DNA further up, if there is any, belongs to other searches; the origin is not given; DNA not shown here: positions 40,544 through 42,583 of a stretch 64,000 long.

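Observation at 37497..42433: Four-gene block beside tRNA-Val: PcfJ-like protein, unknown protein, orphan ECF-like sigma factor and AAA+ ATPase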

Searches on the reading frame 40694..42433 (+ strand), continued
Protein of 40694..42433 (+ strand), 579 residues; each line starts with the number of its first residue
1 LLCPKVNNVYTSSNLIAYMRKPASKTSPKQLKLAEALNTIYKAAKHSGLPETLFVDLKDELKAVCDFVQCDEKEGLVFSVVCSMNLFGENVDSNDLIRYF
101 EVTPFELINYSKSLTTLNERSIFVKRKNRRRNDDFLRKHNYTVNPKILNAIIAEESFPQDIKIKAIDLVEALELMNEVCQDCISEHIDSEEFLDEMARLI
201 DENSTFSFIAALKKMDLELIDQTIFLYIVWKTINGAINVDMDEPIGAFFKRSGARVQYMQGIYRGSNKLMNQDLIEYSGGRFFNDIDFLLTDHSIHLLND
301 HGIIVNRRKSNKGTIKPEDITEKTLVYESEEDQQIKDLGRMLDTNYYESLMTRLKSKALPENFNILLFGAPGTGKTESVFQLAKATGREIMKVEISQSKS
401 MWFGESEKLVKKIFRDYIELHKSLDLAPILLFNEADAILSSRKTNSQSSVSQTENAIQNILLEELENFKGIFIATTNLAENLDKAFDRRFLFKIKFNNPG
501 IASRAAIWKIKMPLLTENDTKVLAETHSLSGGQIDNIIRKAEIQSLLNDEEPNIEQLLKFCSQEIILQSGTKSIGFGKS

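Call 26: search_protein_families(library=pfam, proteins=[L083:158-1507:+, L044:5775-6572:+, L019:3747-4412:-, L086:3114-5135:-, L034:8522-8893:+, L034:10814-11839:-, L018:3972-5147:+, L020:13259-14317:+, L010:7290-7898:+, L014:6685-7797:-], max_evalue=0.01)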
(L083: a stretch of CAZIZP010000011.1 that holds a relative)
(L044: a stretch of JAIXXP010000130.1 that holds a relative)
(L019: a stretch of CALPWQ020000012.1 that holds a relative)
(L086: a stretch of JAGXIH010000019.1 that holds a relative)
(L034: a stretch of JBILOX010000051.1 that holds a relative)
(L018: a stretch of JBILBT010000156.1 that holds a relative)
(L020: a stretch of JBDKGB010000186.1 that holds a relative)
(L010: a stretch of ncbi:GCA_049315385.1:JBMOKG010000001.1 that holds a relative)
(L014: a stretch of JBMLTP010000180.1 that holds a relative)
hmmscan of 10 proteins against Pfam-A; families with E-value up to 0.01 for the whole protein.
L083:158-1507:+ (449 aa): 9 families
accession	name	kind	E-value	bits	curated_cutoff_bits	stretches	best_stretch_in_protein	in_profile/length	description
PF03796.21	DnaB_C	-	1.7e-47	162.4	27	1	175-415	2-249/255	DnaB-like helicase C terminal domain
PF00772.26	DnaB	-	1.5e-13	51.1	23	1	8-103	6-102/103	DnaB-like helicase N terminal domain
PF06745.19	ATPase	-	2.6e-12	47.1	26.6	1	175-340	1-166/231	KaiC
PF13481.12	AAA_25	-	2.9e-11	43.8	27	1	185-338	25-190/195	AAA domain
PF08423.17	Rad51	-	1.4e-05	25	22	1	172-344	5-181/244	Rad51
PF13401.12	AAA_22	-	2.8e-05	24.9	27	1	192-335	5-121/130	AAA domain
PF20307.4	divDNAB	-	0.00015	21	26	1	143-221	28-106/356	Divergent DnaB-like ATPase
PF13191.12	AAA_16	-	0.0014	19.6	32.6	1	191-302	21-143/167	AAA ATPase domain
PF20720.3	nSTAND3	-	0.0062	16.7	27.2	0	189-297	14-108/155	Novel STAND NTPase 3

L044:5775-6572:+ (265 aa): 0 families

L019:3747-4412:- (221 aa): 0 families

L086:3114-5135:- (673 aa): 1 family
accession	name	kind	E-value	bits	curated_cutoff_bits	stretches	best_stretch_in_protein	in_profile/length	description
PF11074.14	DUF2779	-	2e-23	83.4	23.3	1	398-543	2-126/126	Domain of unknown function(DUF2779)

L034:8522-8893:+ (123 aa): 0 families

L034:10814-11839:- (341 aa): 1 family
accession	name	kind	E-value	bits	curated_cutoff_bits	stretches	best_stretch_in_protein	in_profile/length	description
PF08843.17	AbiEii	-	5e-36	125.3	22.5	1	47-321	10-237/238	Nucleotidyl transferase AbiEii toxin, Type IV TA system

L018:3972-5147:+ (391 aa): 0 families

L020:13259-14317:+ (352 aa): 2 families
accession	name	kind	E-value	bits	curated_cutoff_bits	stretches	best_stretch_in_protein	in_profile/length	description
PF07291.16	MauE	-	2.2e-17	64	27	1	9-142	2-126/128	Methylamine utilisation protein MauE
PF00085.26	Thioredoxin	-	0.001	19.5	23.5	1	237-280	18-59/103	Thioredoxin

L010:7290-7898:+ (202 aa): 0 families

L014:6685-7797:- (370 aa): 1 family
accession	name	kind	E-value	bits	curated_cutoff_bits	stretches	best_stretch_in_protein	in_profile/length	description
PF02547.20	Queuosine_synth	-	9.8e-140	465.7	25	1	24-369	1-322/322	Queuosine biosynthesis protein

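Call 28: search_protein_families(library=pfam, proteins=[L026:12191-13093:+, L026:5532-7340:+, L026:7306-9573:+, L026:5044-5535:+, L026:4792-5043:+, L026:11628-12212:+, L009:10636-11526:+, L017:5234-5800:+, L018:856-1284:-, L004:7439-8542:-], max_evalue=0.01)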
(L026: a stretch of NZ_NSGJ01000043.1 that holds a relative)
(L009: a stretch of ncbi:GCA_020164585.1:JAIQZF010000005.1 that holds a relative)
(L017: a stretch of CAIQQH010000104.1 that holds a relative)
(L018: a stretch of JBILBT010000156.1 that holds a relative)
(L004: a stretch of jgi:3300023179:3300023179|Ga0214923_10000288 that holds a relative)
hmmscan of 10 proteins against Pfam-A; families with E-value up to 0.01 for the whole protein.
L026:12191-13093:+ (300 aa): 2 families
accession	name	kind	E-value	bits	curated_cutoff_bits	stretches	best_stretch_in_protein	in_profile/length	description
PF13280.12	WYL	-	3e-14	53.2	21.8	1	119-187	2-70/70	WYL domain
PF25583.1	WCX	-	2.8e-09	37.6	23.9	1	218-294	2-75/76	WCX domain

L026:5532-7340:+ (602 aa): 2 families
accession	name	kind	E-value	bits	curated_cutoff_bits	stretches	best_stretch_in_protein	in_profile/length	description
PF03235.19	GmrSD_N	-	3.7e-28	99.5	33.2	1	12-222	3-198/199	GmrSD restriction endonuclease, N-terminal domain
PF07510.16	GmrSD_C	-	1.3e-06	28.8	23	1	505-580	70-130/138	GmrSD restriction endonucleases, C-terminal domain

L026:7306-9573:+ (755 aa): 1 family
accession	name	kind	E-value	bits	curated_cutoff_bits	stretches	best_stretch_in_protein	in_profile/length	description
PF03235.19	GmrSD_N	-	2.8e-21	77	33.2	1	18-230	3-198/199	GmrSD restriction endonuclease, N-terminal domain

L026:5044-5535:+ (163 aa): 4 families
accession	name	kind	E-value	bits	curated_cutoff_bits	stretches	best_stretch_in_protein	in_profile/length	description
PF00929.31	RNase_T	-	2.1e-17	64.6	24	1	6-151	2-164/164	Exonuclease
PF16473.11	Rv2179c-like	-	2.5e-09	37.5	27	1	6-151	4-173/177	3'-5' exoribonuclease Rv2179c-like domain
PF13482.12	RNase_H_2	-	0.0042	17.5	22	1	60-115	40-86/165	RNase_H superfamily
PF10108.15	DNA_pol_B_exo2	-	0.005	17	24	1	53-116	26-87/213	Predicted 3'-5' exonuclease related to the exonuclease domain of PolB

L026:4792-5043:+ (83 aa): 9 families
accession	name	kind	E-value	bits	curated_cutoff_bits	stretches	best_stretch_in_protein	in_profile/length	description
PF00096.32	zf-C2H2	-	4.6e-06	27.2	25.2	0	47-63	1-17/23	Zinc finger, C2H2 type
PF13821.11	DUF4187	-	0.00013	22.1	29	1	4-21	27-44/54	Domain of unknown function (DUF4187)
PF08271.17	Zn_Ribbon_TF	-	0.0021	18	29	0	38-54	11-27/43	TFIIB zinc-binding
PF17283.8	Zn_ribbon_SprT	-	0.0026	18.2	28.1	0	47-56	25-34/38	SprT-like zinc ribbon domain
PF10080.14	FtrD-like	-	0.0027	18.3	26.3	0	38-72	44-78/101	Membrane iron-sulfur containing protein FtrD-like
PF13894.12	zf-C2H2_4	-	0.0035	18.4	27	0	47-62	1-16/24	C2H2-type zinc finger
PF13248.11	Zn_ribbon_3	-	0.005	16.7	27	0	44-55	14-25/26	zinc-ribbon domain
PF14803.11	Zn_ribbon_Nudix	-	0.0055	17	25.6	0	35-54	11-30/34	Nudix N-terminal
PF13240.11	Zn_Ribbon_1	-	0.0066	16.7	25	0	5-12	15-22/23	zinc-ribbon domain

L026:11628-12212:+ (194 aa): 2 families
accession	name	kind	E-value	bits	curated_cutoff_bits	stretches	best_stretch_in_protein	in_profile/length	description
PF00149.33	Metallophos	-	2.1e-13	51.6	21.5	1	15-167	3-190/191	Calcineurin-like phosphoesterase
PF12850.12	Metallophos_2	-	5.9e-07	30.1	27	1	14-103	2-60/154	Calcineurin-like phosphoesterase superfamily domain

L009:10636-11526:+ (296 aa): 0 families

L017:5234-5800:+ (188 aa): 0 families

L018:856-1284:- (142 aa): 0 families

L004:7439-8542:- (367 aa): 0 families

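Call 45: search_protein_families(library=phrogs, proteins=[window:40694-42433:+], max_evalue=0.01)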
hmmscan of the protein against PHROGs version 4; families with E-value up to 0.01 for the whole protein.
window:40694-42433:+ (579 aa): 14 families
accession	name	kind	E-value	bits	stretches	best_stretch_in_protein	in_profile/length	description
phrog_3757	-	unknown function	2.5e-37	130.1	1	320-558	90-321/367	-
phrog_10401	-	other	4.7e-30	105.9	1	362-546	460-640/667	ATPase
phrog_9172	-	unknown function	1.3e-23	84.6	1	348-548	94-294/509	-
phrog_29662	-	other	8.2e-08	32.4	1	364-518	351-492/548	ATP-dependent protease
phrog_30773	-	unknown function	1.6e-07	31.1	1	364-544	198-383/666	-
phrog_249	-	moron, auxiliary metabolic gene and host takeover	1.1e-06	29.2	1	355-397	123-162/380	porphyrin biosynthesis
phrog_168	-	DNA, RNA and nucleotide metabolism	2e-06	28.7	1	364-500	44-160/314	clamp loader of DNA polymerase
phrog_7485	-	unknown function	2.5e-06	27.7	1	355-489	220-350/430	-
phrog_16448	-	other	2.4e-05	23.8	1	338-519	425-614/680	ATPase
phrog_8638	-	unknown function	0.00019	21.1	1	365-488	308-426/568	-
phrog_5484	-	DNA, RNA and nucleotide metabolism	0.00062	20.4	1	363-450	29-117/239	DnaA-like replication initiation protein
phrog_4339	-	unknown function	0.0035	17.5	1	340-477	287-403/552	-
phrog_14322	-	unknown function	0.0038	17.5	0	365-457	229-310/398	-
phrog_11838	-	DNA, RNA and nucleotide metabolism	0.0097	16.1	0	365-449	43-121/420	clamp loader of DNA polymerase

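Call 61: search_protein_families(library=pfam, proteins=[L042:7139-8056:+, L042:10514-10882:+, L042:3003-3707:-, L019:9315-9743:-, L019:4415-6268:-, L052:18098-19162:+, L054:14793-15755:-, L080:1306-1776:-], max_evalue=0.05)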
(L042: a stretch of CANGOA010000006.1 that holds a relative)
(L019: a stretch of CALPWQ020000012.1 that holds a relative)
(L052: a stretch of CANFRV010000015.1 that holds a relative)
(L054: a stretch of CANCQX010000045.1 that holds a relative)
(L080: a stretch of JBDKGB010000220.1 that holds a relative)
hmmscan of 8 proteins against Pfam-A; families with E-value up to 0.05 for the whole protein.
L042:7139-8056:+ (305 aa): 0 families

L042:10514-10882:+ (122 aa): 0 families

L042:3003-3707:- (234 aa): 3 families
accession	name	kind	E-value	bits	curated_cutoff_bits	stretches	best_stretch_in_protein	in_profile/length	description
PF02146.23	SIR2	-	3.2e-42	144.9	24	1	11-181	1-180/180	Sir2 family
PF00205.28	TPP_enzyme_M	-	0.00054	20.1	30.4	1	144-205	56-116/137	Thiamine pyrophosphate enzyme, central domain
PF23834.1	DUF7204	-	0.012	16.4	27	1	145-167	6-28/50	Domain of unknown function (DUF7204)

L019:9315-9743:- (142 aa): 0 families

L019:4415-6268:- (617 aa): 3 families
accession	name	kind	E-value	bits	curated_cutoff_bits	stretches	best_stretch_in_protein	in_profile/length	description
PF01841.26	Transglut_core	-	2.6e-08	34.5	23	1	169-287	3-108/108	Transglutaminase-like superfamily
PF00877.26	NLPC_P60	-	6.5e-08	32.9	23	1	526-586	16-76/105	NlpC/P60 family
PF05257.22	CHAP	-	3.6e-07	31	26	1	521-581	4-66/81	CHAP domain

L052:18098-19162:+ (354 aa): 6 families
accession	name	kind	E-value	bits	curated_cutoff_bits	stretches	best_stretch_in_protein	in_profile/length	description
PF00266.25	Aminotran_5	-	9e-78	262.3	21.5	1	6-353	1-359/371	Aminotransferase class-V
PF01041.23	DegT_DnrJ_EryC1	-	3.5e-10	40.1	19.8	1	70-184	45-151/360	DegT/DnrJ/EryC1/StrS aminotransferase family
PF01053.26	Cys_Met_Meta_PP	-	1.2e-09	37.6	27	1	32-205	37-199/381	Cys/Met metabolism PLP-dependent enzyme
PF00155.27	Aminotran_1_2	-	5.1e-07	29.7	19.7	1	51-180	46-187/361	Aminotransferase class I and II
PF01212.27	Beta_elim_lyase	-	0.00035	20.4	27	1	52-204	37-199/288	Beta-eliminating lyase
PF02310.24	B12-binding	-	0.033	14.5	32.1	0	110-153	22-64/121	B12 binding domain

L054:14793-15755:- (320 aa): 0 families

L080:1306-1776:- (156 aa): 2 families
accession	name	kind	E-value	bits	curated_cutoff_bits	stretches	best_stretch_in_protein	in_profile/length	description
PF08719.17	NADAR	-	1e-18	68.6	35.1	1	8-153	2-161/163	NADAR domain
PF08010.17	Phage_30_3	-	0.027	14.7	36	0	18-71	7-59/138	Bacteriophage protein GP30.3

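Call 66: search_solved_structures(query=A1, max_evalue=1e-10)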
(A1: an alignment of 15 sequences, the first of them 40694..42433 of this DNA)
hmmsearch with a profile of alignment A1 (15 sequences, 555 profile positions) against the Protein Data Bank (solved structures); distinct sequences matched with E-value up to 1e-10: 199 (the best 60 are shown).
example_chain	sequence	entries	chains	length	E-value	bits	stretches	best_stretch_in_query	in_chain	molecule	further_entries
5vc7_A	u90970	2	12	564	7.8e-31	110.3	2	341-521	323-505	VCP-like ATPase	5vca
5g4g_A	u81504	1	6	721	1.8e-30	109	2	341-521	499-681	VCP-LIKE ATPASE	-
5g4f_A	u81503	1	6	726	1.9e-30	109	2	341-521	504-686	VCP-LIKE ATPASE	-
7wd3_A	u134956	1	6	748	2.2e-27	98.8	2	340-526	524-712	ATPase family gene 2 protein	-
7nku_A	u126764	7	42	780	2.6e-27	98.6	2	340-526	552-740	ATPase family gene 2 protein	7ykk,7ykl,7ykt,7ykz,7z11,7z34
7wbb_A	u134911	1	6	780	1.3e-25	93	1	340-526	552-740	AFG2 isoform 1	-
7wub_C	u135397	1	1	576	4.8e-25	91.1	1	340-516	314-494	Transitional endoplasmic reticulum ATPase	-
7wub_D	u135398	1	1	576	5e-25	91.1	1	340-516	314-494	Transitional endoplasmic reticulum ATPase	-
6mck_A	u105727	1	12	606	6.5e-25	90.7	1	340-516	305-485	Transitional endoplasmic reticulum ATPase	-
7rlh_A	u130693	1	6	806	1.1e-24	90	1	340-516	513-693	Transitional endoplasmic reticulum ATPase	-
7rlg_A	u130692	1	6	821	1.2e-24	89.9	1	340-516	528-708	Transitional endoplasmic reticulum ATPase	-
7rlj_A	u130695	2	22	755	1.3e-24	89.7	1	340-516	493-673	Transitional endoplasmic reticulum ATPase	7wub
8yka_A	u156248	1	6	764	1.3e-24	89.7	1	340-516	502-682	Transitional endoplasmic reticulum ATPase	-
5c18_A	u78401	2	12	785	1.4e-24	89.6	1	340-516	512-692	Transitional endoplasmic reticulum ATPase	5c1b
7y4w_A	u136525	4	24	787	1.5e-24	89.5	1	340-516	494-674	Transitional endoplasmic reticulum ATPase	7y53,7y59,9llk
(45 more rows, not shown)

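Call 67: search_protein_families(library=ncbifam, proteins=[L026:11628-12212:+, L004:7439-8542:-, L026:12191-13093:+, L019:9315-9743:-, L001:13052-14461:+, L001:15006-17507:+, L058:8554-9933:+, L058:7952-8530:+], max_evalue=0.01)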
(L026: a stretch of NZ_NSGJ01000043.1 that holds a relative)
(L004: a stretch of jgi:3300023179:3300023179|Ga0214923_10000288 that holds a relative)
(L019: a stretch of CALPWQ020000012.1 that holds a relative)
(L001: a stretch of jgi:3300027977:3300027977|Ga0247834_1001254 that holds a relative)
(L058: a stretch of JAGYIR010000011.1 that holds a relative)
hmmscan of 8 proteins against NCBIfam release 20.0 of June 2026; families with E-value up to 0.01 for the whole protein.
L026:11628-12212:+ (194 aa): 2 families
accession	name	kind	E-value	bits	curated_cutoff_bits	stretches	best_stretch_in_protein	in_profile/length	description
TIGR03729.1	acc_ester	subfamily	3.8e-07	29.7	148.25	0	140-183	193-236/239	putative phosphoesterase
TIGR00040.1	yfcE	subfamily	3.5e-05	23.9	56.25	1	14-85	2-64/158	YfcE family phosphodiesterase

L004:7439-8542:- (367 aa): 0 families

L026:12191-13093:+ (300 aa): 0 families

L019:9315-9743:- (142 aa): 0 families

L001:13052-14461:+ (469 aa): 0 families

L001:15006-17507:+ (833 aa): 0 families

L058:8554-9933:+ (459 aa): 0 families

L058:7952-8530:+ (192 aa): 0 families

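Call 68: search_protein_families(library=padloc, proteins=[L026:5044-5535:+, L026:5532-7340:+, L026:7306-9573:+, L026:9959-11653:+, L026:11628-12212:+, L026:12191-13093:+, L058:6200-7021:-, L058:8554-9933:+, L004:7439-8542:-], max_evalue=0.001)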
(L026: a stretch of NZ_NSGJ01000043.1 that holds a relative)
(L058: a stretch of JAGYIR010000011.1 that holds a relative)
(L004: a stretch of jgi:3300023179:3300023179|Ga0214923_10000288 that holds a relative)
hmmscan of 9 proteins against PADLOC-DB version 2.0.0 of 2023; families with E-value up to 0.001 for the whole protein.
L026:5044-5535:+ (163 aa): 3 families
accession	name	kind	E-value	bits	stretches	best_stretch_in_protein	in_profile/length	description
PDLC01247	DEDDh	-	8.4e-26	89.3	1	6-151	2-138/139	"CAS-I,CAS-II,CAS-III,CAS-IV,CAS-V,CAS-VI; associated"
PDLC05027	PDC-S48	-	2.2e-21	74.4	1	2-159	4-171/411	-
PDLC05028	PDC-S48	-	1.5e-16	58.1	1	3-153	19-178/512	-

L026:5532-7340:+ (602 aa): 19 families
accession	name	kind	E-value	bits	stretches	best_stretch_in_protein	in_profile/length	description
PDLC02695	Orf5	-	3.1e-20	70.1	1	6-93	6-101/601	Orf5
PDLC04157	HEC-06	-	9.8e-18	62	1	4-91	8-93/558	-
PDLC04155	HEC-06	-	8.4e-17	58.9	1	6-92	8-92/562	-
PDLC02686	Orf5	-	2e-15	54.3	1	13-90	16-96/566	Orf5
PDLC04154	HEC-06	-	2.8e-15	54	1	4-259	8-278/569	-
PDLC02792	SspE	-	5.8e-14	49.4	1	15-92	21-112/771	SspE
PDLC02701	Orf5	-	2.4e-12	44.1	1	18-93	20-102/596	Orf5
PDLC02693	Orf5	-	3.4e-12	44.2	1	17-342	8-334/543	Orf5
PDLC02687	Orf5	-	5.6e-12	43.2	1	15-258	15-271/543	Orf5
PDLC02691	Orf5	-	1.4e-11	41.7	1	14-127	17-126/579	Orf5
PDLC02688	Orf5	-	4.6e-11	40.1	1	12-88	4-79/554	Orf5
PDLC02786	SspE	-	3.1e-10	37.1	1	14-93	20-108/766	SspE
PDLC02689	Orf5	-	7.3e-10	36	1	15-87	16-83/558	Orf5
PDLC02690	Orf5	-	9.9e-10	35.9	1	18-89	10-78/531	Orf5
PDLC04151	HEC-05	-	1.5e-08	31.8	1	62-87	105-130/600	-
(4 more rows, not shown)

L026:7306-9573:+ (755 aa): 0 families

L026:9959-11653:+ (564 aa): 6 families
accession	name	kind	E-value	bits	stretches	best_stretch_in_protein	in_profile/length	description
PDLC02196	IetA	-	2.7e-26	90.9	1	332-542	108-315/374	-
PDLC02195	IetA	-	6.8e-22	76.3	1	298-547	94-336/395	-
PDLC00914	TRIP13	-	3.6e-14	50.9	1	330-506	55-241/302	TRIP13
PDLC04232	IetA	-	7.1e-13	46.7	1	321-501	94-264/330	-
PDLC00915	TRIP13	-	1.1e-12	46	1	348-503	65-231/302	TRIP13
PDLC04231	IetA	-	3.1e-08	31.7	1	347-485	118-249/262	-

L026:11628-12212:+ (194 aa): 1 family
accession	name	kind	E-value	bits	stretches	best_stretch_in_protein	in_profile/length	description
PDLC04908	PDC-S10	-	1.4e-47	159.8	1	10-191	7-207/223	-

L026:12191-13093:+ (300 aa): 3 families
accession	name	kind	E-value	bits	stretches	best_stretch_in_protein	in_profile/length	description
PDLC01652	WYL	-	3.4e-30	103.5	1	116-294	16-161/162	"CAS-I,CAS-II,CAS-III,CAS-IV,CAS-V,CAS-VI; associated_signaling"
PDLC01457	WYL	-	2.2e-21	74.5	1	18-283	15-229/229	"CAS-I,CAS-II,CAS-III,CAS-IV,CAS-V,CAS-VI; associated_signaling"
PDLC01766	Cas3c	-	1.3e-17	61.3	1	110-298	127-316/1009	-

L058:6200-7021:- (273 aa): 0 families

L058:8554-9933:+ (459 aa): 0 families

L004:7439-8542:- (367 aa): 0 families

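Call 77: search_dna_similar(query=window:40748-42433:+, collection=plasmids, mode=protein, max_evalue=1e-20, max_rows=15)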
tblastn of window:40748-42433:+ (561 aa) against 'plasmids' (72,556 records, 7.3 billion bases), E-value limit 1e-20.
Records with a match: 18; places in all: 18; records where one place covers at least 80% of the query: 5.
Best place of each record, by identity: <60% 18.
By first word of the organism name: Arcobacter 3; Persicobacter 3; Segatella 2; Aureibacter 2; Chryseobacterium 1; Prevotella 1; Aliarcobacter 1; Azospirillum 1; Vibrio 1; Lactobacillus 1; and 2 more.
By predicted mobility (MOB-suite, as given by PLSDB): non-mobilizable 16; mobilizable 2.
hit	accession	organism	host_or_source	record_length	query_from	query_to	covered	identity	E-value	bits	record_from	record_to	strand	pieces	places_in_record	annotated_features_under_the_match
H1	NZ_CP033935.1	Chryseobacterium balustinum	fish,pure isolate,blood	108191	12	561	98%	40.0%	1e-104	407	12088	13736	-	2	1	hypothetical protein | AAA family ATPase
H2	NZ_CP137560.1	Segatella hominis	Homo sapiens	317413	3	558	99%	33.2%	1e-81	286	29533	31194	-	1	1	AAA family ATPase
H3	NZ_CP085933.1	Segatella copri DSM 18205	-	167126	3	558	99%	32.5%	7e-82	286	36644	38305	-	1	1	ATP-binding protein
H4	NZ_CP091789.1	Prevotella sp. E2-28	Ovis aries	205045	5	558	99%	31.3%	4e-75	267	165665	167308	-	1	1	ATP-binding protein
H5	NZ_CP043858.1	Aliarcobacter cibarius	cell culture,Poultry carcass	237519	56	559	90%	29.3%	5e-56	211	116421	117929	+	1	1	ATP-binding protein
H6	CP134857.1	Arcobacter sp. AZ-2023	food,chicken meat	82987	203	537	60%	37.8%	3e-53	203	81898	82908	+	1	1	ATP-binding protein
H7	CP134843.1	Arcobacter sp. AZ-2023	food,chicken meat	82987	203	537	60%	37.8%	3e-53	203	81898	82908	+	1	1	ATP-binding protein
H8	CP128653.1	Arcobacter sp. DSM 115960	animal,chicken meat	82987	203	537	60%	37.8%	3e-53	203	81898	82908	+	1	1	ATP-binding protein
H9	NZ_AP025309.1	Aureibacter tunicatorum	-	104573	219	523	54%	30.4%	5e-23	111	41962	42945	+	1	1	ATP-binding protein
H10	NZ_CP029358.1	Azospirillum thermophilum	cell culture,hot spring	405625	302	544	43%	32.4%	5e-23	111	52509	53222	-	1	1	ATP-binding protein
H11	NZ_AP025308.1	Aureibacter tunicatorum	-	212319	307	530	40%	32.5%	2e-24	116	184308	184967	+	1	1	ATP-binding protein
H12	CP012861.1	Persicobacter sp. JZB09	cell culture,soil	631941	339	543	37%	34.5%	3e-22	108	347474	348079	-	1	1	record has no annotation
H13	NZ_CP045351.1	Vibrio aquimaris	pure culture,Non-filtered water from ...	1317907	335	527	34%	36.2%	6e-22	108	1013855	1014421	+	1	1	none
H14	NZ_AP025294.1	Persicobacter psychrovividus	-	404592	312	532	39%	31.0%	8e-22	107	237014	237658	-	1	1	AAA family ATPase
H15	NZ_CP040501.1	Lactobacillus paragasseri JV-V03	Homo sapiens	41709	347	528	32%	37.2%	2e-21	106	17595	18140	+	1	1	ATP-binding protein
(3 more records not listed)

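Call 78: search_dna_similar(query=window:40748-42433:+, collection=phages, mode=protein, max_evalue=1e-20, max_rows=10)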
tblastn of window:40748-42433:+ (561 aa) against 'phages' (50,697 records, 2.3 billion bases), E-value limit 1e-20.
No match.
